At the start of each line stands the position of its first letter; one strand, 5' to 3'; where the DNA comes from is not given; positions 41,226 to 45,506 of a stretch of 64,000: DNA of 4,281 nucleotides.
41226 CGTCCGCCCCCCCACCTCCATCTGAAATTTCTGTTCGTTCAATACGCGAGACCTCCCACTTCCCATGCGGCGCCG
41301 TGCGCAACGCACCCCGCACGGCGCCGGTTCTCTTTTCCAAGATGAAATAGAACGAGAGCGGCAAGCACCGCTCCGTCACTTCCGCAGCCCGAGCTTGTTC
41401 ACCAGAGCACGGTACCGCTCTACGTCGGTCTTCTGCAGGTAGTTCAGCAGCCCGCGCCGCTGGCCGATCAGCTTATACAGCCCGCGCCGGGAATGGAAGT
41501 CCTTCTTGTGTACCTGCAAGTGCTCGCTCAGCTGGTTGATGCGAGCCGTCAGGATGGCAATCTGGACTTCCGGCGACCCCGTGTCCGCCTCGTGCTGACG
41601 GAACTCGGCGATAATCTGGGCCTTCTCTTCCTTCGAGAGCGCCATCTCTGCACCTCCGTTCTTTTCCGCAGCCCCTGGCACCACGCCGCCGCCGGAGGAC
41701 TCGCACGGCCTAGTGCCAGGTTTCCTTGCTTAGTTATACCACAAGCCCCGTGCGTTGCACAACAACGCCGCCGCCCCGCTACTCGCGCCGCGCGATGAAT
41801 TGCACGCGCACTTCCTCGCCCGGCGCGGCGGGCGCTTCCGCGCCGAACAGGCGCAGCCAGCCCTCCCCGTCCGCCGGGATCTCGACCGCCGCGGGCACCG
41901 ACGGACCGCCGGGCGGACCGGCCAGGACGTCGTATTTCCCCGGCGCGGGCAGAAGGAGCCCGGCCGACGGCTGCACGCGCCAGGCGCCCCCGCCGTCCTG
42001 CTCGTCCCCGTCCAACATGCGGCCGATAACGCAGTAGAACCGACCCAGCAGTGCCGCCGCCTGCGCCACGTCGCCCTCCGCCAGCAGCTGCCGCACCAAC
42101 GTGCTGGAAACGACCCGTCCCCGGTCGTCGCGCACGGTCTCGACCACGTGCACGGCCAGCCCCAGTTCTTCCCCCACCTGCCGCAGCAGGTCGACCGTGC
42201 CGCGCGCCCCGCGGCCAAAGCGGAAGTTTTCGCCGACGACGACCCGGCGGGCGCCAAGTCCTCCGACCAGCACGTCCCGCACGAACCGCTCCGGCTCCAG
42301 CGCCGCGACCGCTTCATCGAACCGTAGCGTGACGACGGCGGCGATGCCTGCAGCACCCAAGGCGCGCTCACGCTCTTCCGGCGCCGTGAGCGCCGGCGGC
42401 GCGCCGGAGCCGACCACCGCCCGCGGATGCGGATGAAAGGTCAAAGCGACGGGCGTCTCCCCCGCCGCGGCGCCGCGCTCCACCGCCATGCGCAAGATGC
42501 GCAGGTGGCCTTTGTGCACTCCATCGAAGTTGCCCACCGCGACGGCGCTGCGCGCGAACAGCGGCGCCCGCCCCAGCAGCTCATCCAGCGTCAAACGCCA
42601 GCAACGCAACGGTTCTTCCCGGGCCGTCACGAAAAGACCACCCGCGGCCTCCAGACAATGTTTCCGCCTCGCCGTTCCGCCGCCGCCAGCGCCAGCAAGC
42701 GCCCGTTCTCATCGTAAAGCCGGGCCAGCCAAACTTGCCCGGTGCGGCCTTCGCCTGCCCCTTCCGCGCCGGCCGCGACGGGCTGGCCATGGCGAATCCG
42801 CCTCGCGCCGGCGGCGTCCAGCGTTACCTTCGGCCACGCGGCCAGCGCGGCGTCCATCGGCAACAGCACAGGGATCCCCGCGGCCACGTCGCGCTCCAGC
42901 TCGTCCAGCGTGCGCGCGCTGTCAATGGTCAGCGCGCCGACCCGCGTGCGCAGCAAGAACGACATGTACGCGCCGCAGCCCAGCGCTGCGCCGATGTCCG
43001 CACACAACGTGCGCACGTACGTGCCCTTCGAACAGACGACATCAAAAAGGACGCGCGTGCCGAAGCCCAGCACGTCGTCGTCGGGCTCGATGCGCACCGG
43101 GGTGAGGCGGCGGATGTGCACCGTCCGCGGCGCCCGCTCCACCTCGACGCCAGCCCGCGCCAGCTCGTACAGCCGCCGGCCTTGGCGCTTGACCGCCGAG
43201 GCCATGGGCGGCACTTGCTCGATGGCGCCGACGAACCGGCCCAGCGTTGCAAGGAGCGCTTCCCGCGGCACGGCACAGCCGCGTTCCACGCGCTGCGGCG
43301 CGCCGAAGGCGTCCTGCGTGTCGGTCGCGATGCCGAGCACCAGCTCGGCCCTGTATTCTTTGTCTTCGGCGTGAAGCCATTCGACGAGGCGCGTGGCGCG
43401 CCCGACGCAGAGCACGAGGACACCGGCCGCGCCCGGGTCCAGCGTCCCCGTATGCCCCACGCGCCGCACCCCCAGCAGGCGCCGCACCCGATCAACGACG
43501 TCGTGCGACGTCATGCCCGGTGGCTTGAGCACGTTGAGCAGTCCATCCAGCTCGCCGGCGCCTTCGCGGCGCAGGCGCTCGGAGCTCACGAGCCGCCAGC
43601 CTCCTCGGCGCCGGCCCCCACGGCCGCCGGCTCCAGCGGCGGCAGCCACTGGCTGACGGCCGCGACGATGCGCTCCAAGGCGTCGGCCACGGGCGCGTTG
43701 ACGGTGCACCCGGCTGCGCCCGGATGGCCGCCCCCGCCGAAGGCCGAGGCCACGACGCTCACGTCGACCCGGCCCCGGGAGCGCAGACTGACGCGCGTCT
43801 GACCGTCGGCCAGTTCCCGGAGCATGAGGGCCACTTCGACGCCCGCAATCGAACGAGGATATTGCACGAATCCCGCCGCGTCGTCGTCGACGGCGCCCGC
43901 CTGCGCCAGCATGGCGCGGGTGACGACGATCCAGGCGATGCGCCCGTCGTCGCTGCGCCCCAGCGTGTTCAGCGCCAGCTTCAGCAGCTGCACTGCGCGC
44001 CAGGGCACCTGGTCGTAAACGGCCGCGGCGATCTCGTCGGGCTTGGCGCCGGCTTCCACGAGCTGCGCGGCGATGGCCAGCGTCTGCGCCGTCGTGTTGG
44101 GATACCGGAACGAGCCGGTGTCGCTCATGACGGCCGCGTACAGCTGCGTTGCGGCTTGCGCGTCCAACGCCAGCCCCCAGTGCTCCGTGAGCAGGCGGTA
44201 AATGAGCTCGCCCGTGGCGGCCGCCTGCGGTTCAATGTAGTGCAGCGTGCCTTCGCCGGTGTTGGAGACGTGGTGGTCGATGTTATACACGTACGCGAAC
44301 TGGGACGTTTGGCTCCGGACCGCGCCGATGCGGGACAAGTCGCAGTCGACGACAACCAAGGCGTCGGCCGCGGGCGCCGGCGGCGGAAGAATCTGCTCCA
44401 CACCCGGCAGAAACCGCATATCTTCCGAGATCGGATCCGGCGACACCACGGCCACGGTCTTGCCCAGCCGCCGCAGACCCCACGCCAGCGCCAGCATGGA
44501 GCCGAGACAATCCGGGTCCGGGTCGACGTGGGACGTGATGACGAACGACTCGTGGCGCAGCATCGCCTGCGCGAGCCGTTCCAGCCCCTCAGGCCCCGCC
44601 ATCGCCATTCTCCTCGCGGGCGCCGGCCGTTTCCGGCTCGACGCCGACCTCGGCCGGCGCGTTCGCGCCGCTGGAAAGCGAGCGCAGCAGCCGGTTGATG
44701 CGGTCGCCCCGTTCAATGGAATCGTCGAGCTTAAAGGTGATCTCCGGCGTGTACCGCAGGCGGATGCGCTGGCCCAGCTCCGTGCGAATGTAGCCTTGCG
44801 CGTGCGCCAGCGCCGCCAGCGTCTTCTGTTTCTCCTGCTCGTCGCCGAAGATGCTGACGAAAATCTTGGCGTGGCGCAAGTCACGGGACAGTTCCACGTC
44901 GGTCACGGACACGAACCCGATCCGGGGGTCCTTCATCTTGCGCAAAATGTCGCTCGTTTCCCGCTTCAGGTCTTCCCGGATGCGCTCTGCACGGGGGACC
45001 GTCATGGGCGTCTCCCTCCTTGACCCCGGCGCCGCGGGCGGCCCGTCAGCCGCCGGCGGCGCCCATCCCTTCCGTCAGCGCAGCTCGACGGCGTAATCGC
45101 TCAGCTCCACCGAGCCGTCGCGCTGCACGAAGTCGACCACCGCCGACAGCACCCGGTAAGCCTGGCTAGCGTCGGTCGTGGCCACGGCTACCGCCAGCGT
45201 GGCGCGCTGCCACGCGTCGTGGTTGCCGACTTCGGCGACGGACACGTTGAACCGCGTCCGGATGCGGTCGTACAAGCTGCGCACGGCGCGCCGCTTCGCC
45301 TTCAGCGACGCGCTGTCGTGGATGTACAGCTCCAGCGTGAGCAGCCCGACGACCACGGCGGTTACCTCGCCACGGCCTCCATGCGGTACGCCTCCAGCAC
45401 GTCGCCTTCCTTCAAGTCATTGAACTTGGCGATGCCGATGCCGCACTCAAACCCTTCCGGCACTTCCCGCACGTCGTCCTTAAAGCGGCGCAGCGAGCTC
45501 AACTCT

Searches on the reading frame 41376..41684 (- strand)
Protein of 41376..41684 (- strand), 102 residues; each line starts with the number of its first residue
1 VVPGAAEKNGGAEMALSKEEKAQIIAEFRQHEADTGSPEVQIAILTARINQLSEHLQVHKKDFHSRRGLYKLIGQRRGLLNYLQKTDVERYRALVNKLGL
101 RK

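Call 26: search_protein_families(library=pfam, proteins=[window:41376-41684:-], max_evalue=0.00001)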
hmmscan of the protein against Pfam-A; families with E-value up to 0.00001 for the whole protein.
window:41376-41684:- (102 aa): 1 family
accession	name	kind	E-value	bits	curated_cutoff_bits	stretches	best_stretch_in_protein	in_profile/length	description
PF00312.27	Ribosomal_S15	-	3.8e-38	129.9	31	1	21-101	1-81/81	Ribosomal protein S15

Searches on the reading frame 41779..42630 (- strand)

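Call 26: search_protein_families(library=pfam, proteins=[window:41779-42630:-], max_evalue=0.00001)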
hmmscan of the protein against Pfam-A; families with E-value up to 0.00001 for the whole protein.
window:41779-42630:- (283 aa): 1 family
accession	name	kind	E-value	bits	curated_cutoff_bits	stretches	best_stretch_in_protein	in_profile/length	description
PF06574.18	FAD_syn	-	1.6e-41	142.2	27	1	27-176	7-157/158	FAD synthetase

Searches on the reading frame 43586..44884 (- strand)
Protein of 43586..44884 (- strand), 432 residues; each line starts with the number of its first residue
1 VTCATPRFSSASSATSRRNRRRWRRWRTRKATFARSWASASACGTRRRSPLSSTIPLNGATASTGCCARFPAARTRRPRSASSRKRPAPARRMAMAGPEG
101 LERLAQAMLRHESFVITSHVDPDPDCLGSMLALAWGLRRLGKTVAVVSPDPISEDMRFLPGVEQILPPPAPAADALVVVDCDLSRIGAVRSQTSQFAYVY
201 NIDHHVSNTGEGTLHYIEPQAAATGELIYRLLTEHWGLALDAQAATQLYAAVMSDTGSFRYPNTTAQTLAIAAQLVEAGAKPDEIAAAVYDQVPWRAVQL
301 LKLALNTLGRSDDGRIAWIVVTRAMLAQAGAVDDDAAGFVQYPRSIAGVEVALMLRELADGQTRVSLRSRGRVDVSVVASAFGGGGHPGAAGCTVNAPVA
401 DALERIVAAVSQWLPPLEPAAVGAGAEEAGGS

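Call 26: search_protein_families(library=pfam, proteins=[window:43586-44884:-], max_evalue=0.00001)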
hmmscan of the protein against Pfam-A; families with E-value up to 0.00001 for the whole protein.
window:43586-44884:- (432 aa): 2 families
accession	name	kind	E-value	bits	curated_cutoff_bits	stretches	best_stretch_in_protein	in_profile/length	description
PF01368.27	DHH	-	1.3e-15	58.2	28.1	1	114-251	2-124/125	DHH family, N-terminal domain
PF02272.25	DHHA1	-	2.1e-14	54.2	25.9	1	328-414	10-100/102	DHHA1 domain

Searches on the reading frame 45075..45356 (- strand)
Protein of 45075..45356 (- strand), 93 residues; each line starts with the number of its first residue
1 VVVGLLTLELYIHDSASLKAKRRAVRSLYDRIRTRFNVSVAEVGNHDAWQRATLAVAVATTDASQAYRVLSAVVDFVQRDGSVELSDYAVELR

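Call 26: search_protein_families(library=pfam, proteins=[window:45075-45356:-], max_evalue=0.00001)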
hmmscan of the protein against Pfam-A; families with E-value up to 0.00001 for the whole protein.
window:45075-45356:- (93 aa): 1 family
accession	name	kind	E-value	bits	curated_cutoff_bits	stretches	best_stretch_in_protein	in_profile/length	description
PF04456.17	DUF503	-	2.5e-30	104.6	22.4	1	3-88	1-86/88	Protein of unknown function (DUF503)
